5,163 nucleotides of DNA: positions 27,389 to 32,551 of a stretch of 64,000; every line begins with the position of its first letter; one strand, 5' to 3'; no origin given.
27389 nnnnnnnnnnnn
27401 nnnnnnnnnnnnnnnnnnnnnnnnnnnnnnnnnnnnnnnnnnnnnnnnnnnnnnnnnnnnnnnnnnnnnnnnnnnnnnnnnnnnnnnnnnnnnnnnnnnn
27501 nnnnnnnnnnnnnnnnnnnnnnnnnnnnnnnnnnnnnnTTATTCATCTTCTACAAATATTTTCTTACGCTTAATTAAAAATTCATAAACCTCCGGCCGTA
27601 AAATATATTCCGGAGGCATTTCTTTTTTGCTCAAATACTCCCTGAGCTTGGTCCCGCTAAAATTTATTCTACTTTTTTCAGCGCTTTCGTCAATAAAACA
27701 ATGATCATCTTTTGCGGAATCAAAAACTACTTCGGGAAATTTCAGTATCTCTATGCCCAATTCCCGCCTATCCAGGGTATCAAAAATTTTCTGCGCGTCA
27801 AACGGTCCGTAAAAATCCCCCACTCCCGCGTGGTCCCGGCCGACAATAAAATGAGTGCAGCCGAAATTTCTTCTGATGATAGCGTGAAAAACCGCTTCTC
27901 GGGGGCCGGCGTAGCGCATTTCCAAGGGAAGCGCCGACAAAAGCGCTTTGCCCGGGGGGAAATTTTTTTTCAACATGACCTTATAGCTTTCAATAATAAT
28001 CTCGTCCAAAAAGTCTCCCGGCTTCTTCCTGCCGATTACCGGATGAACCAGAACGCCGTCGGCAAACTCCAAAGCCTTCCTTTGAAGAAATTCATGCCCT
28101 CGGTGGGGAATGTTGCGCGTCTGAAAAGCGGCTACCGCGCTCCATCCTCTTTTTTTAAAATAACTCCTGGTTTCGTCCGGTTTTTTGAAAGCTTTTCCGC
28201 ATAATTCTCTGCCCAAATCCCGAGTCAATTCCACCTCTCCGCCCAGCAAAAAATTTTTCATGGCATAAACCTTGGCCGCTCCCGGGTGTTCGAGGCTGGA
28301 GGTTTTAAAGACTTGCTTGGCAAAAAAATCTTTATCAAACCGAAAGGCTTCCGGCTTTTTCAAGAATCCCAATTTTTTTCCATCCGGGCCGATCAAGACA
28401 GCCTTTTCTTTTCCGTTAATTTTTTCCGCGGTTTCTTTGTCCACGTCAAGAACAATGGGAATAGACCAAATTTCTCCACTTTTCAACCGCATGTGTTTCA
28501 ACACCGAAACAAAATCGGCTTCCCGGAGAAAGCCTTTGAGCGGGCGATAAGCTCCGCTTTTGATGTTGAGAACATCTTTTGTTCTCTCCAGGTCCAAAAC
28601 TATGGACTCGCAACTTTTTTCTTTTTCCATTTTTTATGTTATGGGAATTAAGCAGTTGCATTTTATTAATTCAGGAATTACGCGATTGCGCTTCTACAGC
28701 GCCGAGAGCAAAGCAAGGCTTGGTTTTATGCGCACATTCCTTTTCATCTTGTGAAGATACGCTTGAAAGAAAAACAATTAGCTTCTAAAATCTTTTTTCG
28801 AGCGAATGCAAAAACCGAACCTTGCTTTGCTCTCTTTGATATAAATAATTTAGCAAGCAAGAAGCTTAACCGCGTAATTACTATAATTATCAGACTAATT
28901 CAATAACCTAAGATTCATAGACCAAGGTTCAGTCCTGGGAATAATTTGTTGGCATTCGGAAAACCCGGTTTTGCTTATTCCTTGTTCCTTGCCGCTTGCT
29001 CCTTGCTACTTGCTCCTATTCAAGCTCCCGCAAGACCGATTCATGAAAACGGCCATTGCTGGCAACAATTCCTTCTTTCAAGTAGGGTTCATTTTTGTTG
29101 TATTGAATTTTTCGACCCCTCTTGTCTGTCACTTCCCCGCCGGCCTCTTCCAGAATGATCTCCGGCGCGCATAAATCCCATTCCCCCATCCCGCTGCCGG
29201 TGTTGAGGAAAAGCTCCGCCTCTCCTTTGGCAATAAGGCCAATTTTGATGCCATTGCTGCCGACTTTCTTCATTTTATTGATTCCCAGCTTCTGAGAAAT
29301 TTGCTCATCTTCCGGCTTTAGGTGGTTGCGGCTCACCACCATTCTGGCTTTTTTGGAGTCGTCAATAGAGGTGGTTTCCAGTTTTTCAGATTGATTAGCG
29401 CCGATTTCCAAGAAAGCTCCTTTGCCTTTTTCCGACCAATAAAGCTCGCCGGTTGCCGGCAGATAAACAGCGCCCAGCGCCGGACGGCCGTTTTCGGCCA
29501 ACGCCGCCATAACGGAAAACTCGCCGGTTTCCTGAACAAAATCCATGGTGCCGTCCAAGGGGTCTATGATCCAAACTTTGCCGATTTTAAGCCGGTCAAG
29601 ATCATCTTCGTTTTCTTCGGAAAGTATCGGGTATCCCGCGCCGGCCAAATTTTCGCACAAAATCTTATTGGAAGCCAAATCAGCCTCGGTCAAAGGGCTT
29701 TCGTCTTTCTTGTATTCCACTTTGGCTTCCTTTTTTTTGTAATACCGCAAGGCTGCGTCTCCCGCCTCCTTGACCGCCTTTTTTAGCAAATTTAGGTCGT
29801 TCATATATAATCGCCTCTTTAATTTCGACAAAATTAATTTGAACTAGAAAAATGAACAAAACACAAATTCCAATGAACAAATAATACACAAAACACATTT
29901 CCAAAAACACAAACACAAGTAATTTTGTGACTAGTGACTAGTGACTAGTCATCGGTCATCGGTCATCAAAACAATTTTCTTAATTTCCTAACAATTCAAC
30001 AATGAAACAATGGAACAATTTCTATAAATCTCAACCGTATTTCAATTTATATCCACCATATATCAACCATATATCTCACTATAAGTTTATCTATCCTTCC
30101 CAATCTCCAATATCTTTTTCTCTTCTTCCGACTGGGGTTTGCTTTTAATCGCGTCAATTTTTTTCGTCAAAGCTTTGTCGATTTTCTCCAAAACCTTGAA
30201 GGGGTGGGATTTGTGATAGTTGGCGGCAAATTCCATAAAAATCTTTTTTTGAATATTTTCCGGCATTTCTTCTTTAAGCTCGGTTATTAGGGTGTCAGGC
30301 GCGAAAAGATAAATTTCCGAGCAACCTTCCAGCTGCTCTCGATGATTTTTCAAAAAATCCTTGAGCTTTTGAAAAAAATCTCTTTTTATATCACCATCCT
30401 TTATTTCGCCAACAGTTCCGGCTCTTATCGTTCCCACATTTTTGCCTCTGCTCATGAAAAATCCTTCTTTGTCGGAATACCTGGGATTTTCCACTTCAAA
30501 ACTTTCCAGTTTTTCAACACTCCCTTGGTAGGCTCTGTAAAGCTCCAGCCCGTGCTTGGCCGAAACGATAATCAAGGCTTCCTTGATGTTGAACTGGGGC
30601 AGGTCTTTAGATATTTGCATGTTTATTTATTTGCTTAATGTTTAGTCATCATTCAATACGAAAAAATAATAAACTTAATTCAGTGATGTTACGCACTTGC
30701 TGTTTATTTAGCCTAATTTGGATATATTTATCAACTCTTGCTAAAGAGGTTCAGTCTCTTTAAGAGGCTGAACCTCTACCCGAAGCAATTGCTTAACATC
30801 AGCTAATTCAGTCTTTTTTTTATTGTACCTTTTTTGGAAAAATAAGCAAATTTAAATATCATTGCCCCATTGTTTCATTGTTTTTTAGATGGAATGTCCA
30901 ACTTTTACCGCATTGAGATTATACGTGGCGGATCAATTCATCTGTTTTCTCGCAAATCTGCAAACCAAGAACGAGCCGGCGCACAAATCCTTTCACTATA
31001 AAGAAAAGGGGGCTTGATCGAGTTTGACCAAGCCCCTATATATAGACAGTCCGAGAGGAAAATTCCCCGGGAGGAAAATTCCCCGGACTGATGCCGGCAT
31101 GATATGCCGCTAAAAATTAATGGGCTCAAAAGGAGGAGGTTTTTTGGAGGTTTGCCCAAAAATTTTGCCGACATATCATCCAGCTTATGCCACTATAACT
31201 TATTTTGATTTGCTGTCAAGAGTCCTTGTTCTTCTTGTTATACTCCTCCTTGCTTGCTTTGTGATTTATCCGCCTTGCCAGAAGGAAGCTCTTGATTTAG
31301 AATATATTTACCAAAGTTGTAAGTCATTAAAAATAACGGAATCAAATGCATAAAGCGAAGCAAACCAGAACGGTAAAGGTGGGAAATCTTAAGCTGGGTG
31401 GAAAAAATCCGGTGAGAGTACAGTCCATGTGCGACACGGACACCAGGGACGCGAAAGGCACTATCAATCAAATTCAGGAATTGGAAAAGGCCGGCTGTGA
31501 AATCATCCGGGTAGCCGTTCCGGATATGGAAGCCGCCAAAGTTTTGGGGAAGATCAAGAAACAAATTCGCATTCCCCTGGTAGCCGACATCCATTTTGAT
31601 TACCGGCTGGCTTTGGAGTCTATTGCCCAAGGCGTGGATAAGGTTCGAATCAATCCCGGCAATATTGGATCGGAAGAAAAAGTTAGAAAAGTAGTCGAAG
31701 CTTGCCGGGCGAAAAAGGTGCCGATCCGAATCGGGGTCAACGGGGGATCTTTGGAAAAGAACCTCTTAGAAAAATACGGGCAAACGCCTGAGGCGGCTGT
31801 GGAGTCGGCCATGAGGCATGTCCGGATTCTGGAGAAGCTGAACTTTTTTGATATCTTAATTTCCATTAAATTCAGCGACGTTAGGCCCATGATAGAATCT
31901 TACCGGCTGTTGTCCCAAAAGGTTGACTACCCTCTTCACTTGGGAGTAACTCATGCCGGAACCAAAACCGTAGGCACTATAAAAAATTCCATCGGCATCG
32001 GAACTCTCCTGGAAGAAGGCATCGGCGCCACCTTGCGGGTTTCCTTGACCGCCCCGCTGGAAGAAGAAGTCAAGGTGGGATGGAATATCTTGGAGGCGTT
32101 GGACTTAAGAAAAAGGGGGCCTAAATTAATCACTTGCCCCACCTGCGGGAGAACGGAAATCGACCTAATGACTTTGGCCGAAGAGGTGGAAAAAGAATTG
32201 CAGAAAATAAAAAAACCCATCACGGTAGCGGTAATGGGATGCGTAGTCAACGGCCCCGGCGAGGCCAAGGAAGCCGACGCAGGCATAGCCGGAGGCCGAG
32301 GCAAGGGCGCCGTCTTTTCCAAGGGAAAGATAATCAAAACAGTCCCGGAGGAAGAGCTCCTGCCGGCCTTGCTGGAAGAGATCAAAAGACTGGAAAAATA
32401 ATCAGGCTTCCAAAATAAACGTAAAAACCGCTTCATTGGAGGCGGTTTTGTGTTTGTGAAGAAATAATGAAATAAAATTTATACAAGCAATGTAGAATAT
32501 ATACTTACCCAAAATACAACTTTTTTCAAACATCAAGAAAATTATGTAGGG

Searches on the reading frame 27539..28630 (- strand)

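Call 24: search_protein_families(library=pfam, proteins=[window:27539-28630:-], max_evalue=0.000001)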
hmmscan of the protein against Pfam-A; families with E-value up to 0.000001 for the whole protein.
window:27539-28630:- (363 aa): 2 families
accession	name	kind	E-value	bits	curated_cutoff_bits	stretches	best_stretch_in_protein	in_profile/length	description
PF01747.23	ATP-sulfurylase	-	1.9e-80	269.7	24.3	1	148-354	4-211/212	ATP-sulfurylase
PF14306.12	PUA_2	-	8.8e-40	136.4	27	1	2-136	23-157/159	PUA-like domain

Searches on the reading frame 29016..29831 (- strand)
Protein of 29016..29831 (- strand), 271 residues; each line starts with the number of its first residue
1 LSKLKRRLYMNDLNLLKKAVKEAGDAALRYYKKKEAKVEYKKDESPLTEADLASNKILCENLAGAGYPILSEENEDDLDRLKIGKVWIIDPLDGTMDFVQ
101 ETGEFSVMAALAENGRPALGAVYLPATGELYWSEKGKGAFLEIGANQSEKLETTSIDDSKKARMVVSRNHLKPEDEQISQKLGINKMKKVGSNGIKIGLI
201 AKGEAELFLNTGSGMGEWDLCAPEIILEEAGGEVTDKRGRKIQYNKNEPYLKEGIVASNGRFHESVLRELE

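Call 25: search_protein_families(library=pfam, proteins=[window:29016-29831:-], max_evalue=0.00001)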
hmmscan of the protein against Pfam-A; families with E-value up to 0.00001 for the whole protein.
window:29016-29831:- (271 aa): 1 family
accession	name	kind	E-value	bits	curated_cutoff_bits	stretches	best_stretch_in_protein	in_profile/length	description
PF00459.30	Inositol_P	-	5.3e-49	167.6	27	1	16-270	9-266/271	Inositol monophosphatase family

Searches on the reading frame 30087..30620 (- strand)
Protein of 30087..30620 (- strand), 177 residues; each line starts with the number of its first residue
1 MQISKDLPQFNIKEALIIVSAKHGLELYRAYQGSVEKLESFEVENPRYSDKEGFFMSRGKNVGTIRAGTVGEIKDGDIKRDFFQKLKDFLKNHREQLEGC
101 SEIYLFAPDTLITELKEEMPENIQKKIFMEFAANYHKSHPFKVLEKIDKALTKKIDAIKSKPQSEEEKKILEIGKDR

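Call 25: search_protein_families(library=pfam, proteins=[window:30087-30620:-], max_evalue=0.00001)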
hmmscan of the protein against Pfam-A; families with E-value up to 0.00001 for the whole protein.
window:30087-30620:- (177 aa): 1 family
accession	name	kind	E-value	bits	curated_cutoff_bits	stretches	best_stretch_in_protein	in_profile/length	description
PF18856.6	baeRF_family12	-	9.9e-06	26.6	27.7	0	17-146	4-137/138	Bacterial archaeo-eukaryotic release factor family 12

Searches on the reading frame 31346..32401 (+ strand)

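Call 25: search_protein_families(library=pfam, proteins=[window:31346-32401:+], max_evalue=0.00001)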
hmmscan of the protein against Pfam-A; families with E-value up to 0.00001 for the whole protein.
window:31346-32401:+ (351 aa): 1 family
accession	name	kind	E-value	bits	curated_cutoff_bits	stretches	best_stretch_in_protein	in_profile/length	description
PF04551.19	GcpE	-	4.1e-154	513.1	32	1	7-347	1-342/343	GcpE protein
